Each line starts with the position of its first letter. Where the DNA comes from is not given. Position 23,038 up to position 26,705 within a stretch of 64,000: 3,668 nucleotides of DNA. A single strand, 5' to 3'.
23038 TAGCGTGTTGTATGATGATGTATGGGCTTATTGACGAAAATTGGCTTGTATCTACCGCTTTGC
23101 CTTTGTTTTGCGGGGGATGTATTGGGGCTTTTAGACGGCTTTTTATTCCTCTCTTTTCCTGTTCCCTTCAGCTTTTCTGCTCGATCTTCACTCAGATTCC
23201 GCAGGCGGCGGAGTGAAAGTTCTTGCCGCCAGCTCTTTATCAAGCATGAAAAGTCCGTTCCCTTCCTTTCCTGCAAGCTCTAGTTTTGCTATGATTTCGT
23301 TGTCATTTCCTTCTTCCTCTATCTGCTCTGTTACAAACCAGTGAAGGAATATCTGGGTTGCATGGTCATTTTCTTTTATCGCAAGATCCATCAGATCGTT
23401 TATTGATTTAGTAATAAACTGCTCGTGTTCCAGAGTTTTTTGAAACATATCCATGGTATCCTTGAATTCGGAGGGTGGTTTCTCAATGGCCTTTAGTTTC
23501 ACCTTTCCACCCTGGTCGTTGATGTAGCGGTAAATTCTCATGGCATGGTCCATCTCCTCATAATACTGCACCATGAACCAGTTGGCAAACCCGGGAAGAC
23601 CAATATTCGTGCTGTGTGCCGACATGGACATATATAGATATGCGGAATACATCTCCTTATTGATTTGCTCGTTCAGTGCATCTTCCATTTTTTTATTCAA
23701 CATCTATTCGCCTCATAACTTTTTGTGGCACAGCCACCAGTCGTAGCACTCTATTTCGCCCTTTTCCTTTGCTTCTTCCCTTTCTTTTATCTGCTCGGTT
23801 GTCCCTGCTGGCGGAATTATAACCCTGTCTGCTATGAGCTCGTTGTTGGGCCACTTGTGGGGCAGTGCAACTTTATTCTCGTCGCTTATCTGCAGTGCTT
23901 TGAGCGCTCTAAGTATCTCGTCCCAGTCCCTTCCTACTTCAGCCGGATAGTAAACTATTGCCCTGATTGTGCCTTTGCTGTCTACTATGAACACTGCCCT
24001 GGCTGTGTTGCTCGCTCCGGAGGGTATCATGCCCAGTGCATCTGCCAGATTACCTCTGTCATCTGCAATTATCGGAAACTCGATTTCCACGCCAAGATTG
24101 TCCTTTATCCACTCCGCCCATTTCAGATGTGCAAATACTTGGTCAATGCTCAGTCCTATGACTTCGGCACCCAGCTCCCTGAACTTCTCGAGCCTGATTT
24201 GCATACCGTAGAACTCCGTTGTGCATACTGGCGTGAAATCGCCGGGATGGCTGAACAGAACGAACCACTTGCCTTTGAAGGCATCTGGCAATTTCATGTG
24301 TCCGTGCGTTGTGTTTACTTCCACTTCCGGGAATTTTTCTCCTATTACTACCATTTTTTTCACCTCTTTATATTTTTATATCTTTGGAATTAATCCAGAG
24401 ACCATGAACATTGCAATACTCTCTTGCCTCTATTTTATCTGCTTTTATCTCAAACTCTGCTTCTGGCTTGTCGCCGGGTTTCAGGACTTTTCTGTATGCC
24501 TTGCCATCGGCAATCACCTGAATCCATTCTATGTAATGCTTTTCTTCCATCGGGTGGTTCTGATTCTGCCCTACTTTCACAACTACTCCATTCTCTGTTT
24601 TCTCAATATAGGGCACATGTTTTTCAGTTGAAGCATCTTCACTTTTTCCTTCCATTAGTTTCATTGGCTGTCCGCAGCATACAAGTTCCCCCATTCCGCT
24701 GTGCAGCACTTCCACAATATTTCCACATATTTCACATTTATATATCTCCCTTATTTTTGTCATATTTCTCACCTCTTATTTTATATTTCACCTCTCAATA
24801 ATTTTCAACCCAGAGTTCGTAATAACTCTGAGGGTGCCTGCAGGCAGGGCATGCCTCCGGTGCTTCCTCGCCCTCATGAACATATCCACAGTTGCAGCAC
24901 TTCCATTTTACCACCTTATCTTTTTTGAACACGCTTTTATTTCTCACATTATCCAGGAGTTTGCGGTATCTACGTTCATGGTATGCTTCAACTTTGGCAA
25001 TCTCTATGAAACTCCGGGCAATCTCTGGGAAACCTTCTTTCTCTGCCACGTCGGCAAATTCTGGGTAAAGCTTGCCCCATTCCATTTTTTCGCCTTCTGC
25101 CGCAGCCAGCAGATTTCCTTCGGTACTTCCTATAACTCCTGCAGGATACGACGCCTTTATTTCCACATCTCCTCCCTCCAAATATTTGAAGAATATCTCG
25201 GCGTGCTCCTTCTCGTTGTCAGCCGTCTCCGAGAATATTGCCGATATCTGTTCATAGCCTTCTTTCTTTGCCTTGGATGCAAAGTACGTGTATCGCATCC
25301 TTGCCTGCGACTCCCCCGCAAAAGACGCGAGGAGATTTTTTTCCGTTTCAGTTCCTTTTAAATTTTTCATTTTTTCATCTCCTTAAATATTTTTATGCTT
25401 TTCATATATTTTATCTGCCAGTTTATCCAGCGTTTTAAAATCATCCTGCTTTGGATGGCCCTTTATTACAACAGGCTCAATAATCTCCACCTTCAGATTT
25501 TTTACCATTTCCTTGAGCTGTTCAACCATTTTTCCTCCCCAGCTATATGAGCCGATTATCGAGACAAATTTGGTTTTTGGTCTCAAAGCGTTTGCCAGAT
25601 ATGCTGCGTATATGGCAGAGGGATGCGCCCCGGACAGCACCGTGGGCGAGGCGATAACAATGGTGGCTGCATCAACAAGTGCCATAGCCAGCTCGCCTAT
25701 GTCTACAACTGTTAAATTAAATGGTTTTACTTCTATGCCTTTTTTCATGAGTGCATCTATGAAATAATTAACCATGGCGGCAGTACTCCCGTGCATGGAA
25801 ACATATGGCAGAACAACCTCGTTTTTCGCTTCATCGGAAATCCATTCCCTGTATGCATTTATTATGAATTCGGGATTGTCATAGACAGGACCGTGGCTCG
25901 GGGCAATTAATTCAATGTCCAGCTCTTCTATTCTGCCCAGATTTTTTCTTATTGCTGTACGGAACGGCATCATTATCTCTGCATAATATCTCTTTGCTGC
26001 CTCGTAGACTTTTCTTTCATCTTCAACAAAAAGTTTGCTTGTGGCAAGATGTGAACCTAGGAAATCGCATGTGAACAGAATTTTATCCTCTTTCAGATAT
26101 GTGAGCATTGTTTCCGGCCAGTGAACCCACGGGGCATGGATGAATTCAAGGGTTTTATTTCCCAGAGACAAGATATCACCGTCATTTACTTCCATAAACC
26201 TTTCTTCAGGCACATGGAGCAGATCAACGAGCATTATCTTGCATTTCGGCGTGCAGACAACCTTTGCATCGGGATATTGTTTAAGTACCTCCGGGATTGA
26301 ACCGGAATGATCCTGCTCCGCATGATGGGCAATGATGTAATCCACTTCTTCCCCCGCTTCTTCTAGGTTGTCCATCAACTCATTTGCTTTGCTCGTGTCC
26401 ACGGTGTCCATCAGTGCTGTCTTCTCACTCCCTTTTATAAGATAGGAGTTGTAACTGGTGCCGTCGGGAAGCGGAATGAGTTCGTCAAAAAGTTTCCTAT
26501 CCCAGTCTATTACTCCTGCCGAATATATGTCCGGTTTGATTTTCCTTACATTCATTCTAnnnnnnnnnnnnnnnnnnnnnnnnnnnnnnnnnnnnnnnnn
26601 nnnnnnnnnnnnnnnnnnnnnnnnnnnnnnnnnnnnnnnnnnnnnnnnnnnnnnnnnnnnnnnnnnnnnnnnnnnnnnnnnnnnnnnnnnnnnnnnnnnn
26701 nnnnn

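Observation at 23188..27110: Complete six-gene O2/peroxide detoxification operon with a PerR-box-like 7-1-7 palindrome upstream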

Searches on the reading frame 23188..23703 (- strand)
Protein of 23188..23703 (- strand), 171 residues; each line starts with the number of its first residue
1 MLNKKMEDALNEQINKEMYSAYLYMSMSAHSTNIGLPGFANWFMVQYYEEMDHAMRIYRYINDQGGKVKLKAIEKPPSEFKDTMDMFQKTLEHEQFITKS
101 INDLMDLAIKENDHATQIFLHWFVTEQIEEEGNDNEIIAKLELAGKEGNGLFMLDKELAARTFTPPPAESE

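Call 4: search_protein_families(library=pfam, proteins=[window:23188-23703:-])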
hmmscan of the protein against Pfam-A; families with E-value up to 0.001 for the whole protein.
window:23188-23703:- (171 aa): 1 family
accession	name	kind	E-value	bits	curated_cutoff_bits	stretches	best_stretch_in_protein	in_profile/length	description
PF00210.30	Ferritin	-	3.6e-45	153.8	24.5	1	8-143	2-141/142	Ferritin-like domain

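Call 5: search_protein_families(library=ncbifam, proteins=[window:23188-23703:-])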
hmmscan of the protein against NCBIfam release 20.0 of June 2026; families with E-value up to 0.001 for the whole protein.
window:23188-23703:- (171 aa): 2 families
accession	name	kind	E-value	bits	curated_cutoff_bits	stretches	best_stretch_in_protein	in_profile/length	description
NF007638.0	PRK10304.1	equivalog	1.9e-39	135.2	178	1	1-160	1-160/165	non-heme ferritin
NF011597.0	PRK15022.1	equivalog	5.6e-17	62.1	154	1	4-130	4-130/167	non-heme ferritin-like protein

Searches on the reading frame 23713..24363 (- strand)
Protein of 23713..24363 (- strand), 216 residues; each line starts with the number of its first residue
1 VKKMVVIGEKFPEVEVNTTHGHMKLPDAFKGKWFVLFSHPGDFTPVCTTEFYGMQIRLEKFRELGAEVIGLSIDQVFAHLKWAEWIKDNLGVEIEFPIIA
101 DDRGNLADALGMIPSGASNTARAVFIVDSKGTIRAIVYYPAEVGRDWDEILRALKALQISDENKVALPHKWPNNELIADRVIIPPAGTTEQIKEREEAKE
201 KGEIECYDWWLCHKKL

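Call 4: search_protein_families(library=pfam, proteins=[window:23713-24363:-])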
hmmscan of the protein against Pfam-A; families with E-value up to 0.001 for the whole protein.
window:23713-24363:- (216 aa): 3 families
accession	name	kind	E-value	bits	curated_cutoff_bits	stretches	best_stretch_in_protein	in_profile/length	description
PF00578.27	AhpC-TSA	-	2.5e-32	111.9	26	1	7-135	1-123/124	AhpC/TSA family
PF08534.16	Redoxin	-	2.2e-14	53.9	26.6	1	8-137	3-132/148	Redoxin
PF10417.14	1-cysPrx_C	-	4.9e-05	23.7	21.1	1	156-196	1-39/41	C-terminal domain of 1-Cys peroxiredoxin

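Call 5: search_protein_families(library=ncbifam, proteins=[window:23713-24363:-])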
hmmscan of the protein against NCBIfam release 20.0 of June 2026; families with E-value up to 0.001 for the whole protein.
window:23713-24363:- (216 aa): 11 families
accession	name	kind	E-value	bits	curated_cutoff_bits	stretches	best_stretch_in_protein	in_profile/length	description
NF009668.0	PRK13189.1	equivalog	2.5e-108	360.5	211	1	3-215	8-221/224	peroxiredoxin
NF010122.0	PRK13599.1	equivalog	1.4e-89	299.3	456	1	3-216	5-219/220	peroxiredoxin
NF009670.0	PRK13191.1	equivalog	1.3e-86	289.6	374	1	2-215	4-211/215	putative peroxiredoxin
NF009669.0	PRK13190.1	equivalog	1.2e-60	204.2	261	1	4-198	2-191/203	putative peroxiredoxin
NF040737.1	peroxi_PrxU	equivalog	9.1e-29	100.8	270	1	3-171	34-208/233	thioredoxin-dependent peroxiredoxin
TIGR03137.1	AhpC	equivalog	9.8e-27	93.9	272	1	27-174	27-173/187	alkyl hydroperoxide reductase subunit C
NF011576.0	PRK15000.1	subfamily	3.9e-21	75.7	301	1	29-173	32-177/200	peroxiredoxin C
NF053650.1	PerredPrxQDein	equivalog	2.7e-10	40.4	260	1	11-133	1-122/148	thioredoxin-dependent peroxiredoxin PrxQ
NF002854.0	PRK03147.1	subfamily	1.2e-07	31.8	170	1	2-137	33-156/176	thiol-disulfide oxidoreductase ResA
NF006960.0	PRK09437.1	equivalog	1.9e-07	31.1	140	1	5-134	4-133/156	thioredoxin-dependent thiol peroxidase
NF001808.0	PRK00522.1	equivalog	0.00023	20.6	123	1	4-155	17-166/167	thiol peroxidase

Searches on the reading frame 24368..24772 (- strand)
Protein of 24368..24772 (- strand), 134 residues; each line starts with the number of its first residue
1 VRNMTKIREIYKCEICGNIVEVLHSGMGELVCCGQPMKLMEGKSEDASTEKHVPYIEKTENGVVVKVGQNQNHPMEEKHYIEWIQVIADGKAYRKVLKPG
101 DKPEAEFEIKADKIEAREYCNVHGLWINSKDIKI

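Call 4: search_protein_families(library=pfam, proteins=[window:24368-24772:-])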
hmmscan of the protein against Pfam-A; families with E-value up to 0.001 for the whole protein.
window:24368-24772:- (134 aa): 2 families
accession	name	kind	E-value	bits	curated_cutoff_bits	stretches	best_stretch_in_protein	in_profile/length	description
PF01880.24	Desulfoferrodox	-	2.6e-22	79.7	22.2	1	45-128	2-97/98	Desulfoferrodoxin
PF06397.17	Desulfoferrod_N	-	8.3e-21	73.8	23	1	6-40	2-36/36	Desulfoferrodoxin, N-terminal domain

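Call 5: search_protein_families(library=ncbifam, proteins=[window:24368-24772:-])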
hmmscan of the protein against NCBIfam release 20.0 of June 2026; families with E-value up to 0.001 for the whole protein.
window:24368-24772:- (134 aa): 3 families
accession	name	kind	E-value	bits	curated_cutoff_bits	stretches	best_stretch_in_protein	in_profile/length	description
TIGR00320.1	dfx_rbo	equivalog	2.1e-60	202.5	146.9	1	4-126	1-122/125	desulfoferrodoxin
TIGR00332.1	neela_ferrous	domain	4.7e-25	88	61.9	1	45-133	3-105/107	desulfoferrodoxin ferrous iron-binding domain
TIGR00319.1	desulf_FeS4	domain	5.7e-19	67.5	36.05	1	4-37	1-34/34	desulfoferrodoxin FeS4 iron-binding domain-containing protein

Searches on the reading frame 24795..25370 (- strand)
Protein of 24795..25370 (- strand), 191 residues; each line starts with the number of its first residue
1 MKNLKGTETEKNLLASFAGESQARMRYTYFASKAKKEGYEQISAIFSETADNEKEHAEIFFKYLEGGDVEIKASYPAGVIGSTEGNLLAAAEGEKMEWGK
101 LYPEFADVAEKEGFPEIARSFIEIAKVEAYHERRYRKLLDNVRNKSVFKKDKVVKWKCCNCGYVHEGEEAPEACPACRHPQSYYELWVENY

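Call 4: search_protein_families(library=pfam, proteins=[window:24795-25370:-])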
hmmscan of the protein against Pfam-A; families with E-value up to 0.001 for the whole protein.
window:24795-25370:- (191 aa): 4 families
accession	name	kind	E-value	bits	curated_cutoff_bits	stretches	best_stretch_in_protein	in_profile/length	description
PF02915.23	Rubrerythrin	-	4.9e-31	108.4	22.8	1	11-139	1-137/137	Rubrerythrin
PF21349.2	RUBY_RBDX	-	7.9e-13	48.1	26.5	1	156-185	1-30/30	Rubrerythrin, rubredoxin-like domain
PF00210.30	Ferritin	-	6.1e-08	33.1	24.5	1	12-143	3-140/142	Ferritin-like domain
PF23458.2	DUF7130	-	2.4e-06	27.8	35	1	140-189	39-88/89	Domain of unknown function (DUF7130)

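Call 5: search_protein_families(library=ncbifam, proteins=[window:24795-25370:-])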
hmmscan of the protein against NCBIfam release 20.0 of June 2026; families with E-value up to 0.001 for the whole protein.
window:24795-25370:- (191 aa): 5 families
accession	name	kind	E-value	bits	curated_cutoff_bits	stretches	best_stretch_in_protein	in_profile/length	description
NF045767.1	RuberyRbr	equivalog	2.8e-92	308.1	200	1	1-191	1-194/194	rubrerythrin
NF045783.1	Nigrythrn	equivalog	7.4e-27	94.8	340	1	8-184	28-199/202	nigerythrin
NF045676.1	FeExpMbfA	equivalog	6e-06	25.9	450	0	83-138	8-62/318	iron exporter MbfA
NF045720.1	rubredox_RCKP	subfamily_domain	0.00045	19.8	45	1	156-182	4-30/34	RCKP-type rubredoxin-like domain-containing protein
NF058679.1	EncB_fam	subfamily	0.00064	19.7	90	1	7-76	19-85/117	encapsulin nanocompartment ferritin-likeEncB family encapsulin nanocompartment ferritin-like cargo protein cargo protein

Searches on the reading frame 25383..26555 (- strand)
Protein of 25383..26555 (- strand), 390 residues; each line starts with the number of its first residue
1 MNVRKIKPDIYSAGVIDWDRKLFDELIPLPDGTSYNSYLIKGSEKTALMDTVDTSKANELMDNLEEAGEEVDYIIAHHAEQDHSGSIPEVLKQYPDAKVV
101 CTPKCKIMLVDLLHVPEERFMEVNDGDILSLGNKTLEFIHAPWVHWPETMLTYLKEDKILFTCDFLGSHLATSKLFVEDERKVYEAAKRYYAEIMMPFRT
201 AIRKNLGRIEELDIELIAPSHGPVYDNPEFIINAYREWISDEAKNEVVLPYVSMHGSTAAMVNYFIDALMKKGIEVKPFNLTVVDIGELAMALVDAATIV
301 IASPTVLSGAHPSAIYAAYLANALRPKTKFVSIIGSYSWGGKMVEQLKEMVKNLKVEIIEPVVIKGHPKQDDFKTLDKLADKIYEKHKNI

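Call 4: search_protein_families(library=pfam, proteins=[window:25383-26555:-])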
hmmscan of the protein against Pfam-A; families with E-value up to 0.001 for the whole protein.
window:25383-26555:- (390 aa): 3 families
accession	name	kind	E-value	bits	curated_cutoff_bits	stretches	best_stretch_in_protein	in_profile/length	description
PF19583.5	ODP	-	1.6e-29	103.6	27.2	1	35-222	3-194/194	ODP family beta lactamase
PF00753.33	Lactamase_B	-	5e-12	46.6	22.7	1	33-221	4-196/196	Metallo-beta-lactamase superfamily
PF00258.30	Flavodoxin_1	-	7.8e-07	29.8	25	1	251-374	3-137/143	Flavodoxin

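Call 5: search_protein_families(library=ncbifam, proteins=[window:25383-26555:-])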
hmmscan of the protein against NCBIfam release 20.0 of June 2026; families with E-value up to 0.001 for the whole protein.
window:25383-26555:- (390 aa): 14 families
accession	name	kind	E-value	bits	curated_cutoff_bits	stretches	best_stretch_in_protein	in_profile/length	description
NF008887.0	PRK11921.1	equivalog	1.9e-75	254.2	635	1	5-385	4-393/396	anaerobic nitric oxide reductase flavorubredoxin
NF003954.0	PRK05452.1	equivalog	1.6e-64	218.6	711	1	5-381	4-390/479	anaerobic nitric oxide reductase flavorubredoxin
TIGR01753.1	flav_short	equivalog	1e-09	39.1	123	1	249-382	3-138/140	flavodoxin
NF012229.1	bla_class_B_core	domain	2.4e-08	34.3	100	1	36-141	16-125/139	metallo-beta-lactamase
TIGR03413.1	GSH_gloB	equivalog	2.5e-08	33.6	200.8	1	43-186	18-147/248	hydroxyacylglutathione hydrolase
NF004049.0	PRK05568.1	equivalog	7.7e-07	29.5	206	1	246-381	3-137/142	flavodoxin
NF033088.2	bla_subclass_B1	equivalog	1.3e-06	28.3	200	1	34-162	30-156/217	subclass B1 metallo-beta-lactamase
NF033105.1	bla_subclass_B3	equivalog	7.1e-06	25.5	240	1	36-109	24-99/257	subclass B3 metallo-beta-lactamase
NF000059.1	tet_redox_37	exception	1.2e-05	26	225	1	189-261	3-76/108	tetracycline resistance NADPH-dependent oxidoreductase Tet(37)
NF045584.1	cas14_MBL_CASP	equivalog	4.5e-05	22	800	1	43-107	22-87/612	type VII CRISPR-associated protein Cas14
TIGR00361.1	ComEC_Rec2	equivalog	0.00014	20.2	190.05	1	57-149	478-556/663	DNA internalization-related competence protein ComEC/Rec2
NF012140.0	blaBJP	exception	0.00029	19.7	600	1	36-109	56-131/294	BJP family subclass B3 metallo-beta-lactamase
NF049846.1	blaAHM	exception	0.00035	19.6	590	0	37-92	75-131/304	AHM family subclass B3-like metallo-beta-lactamase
NF004050.0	PRK05569.1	subfamily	0.00044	20.6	136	0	247-383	4-139/141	flavodoxin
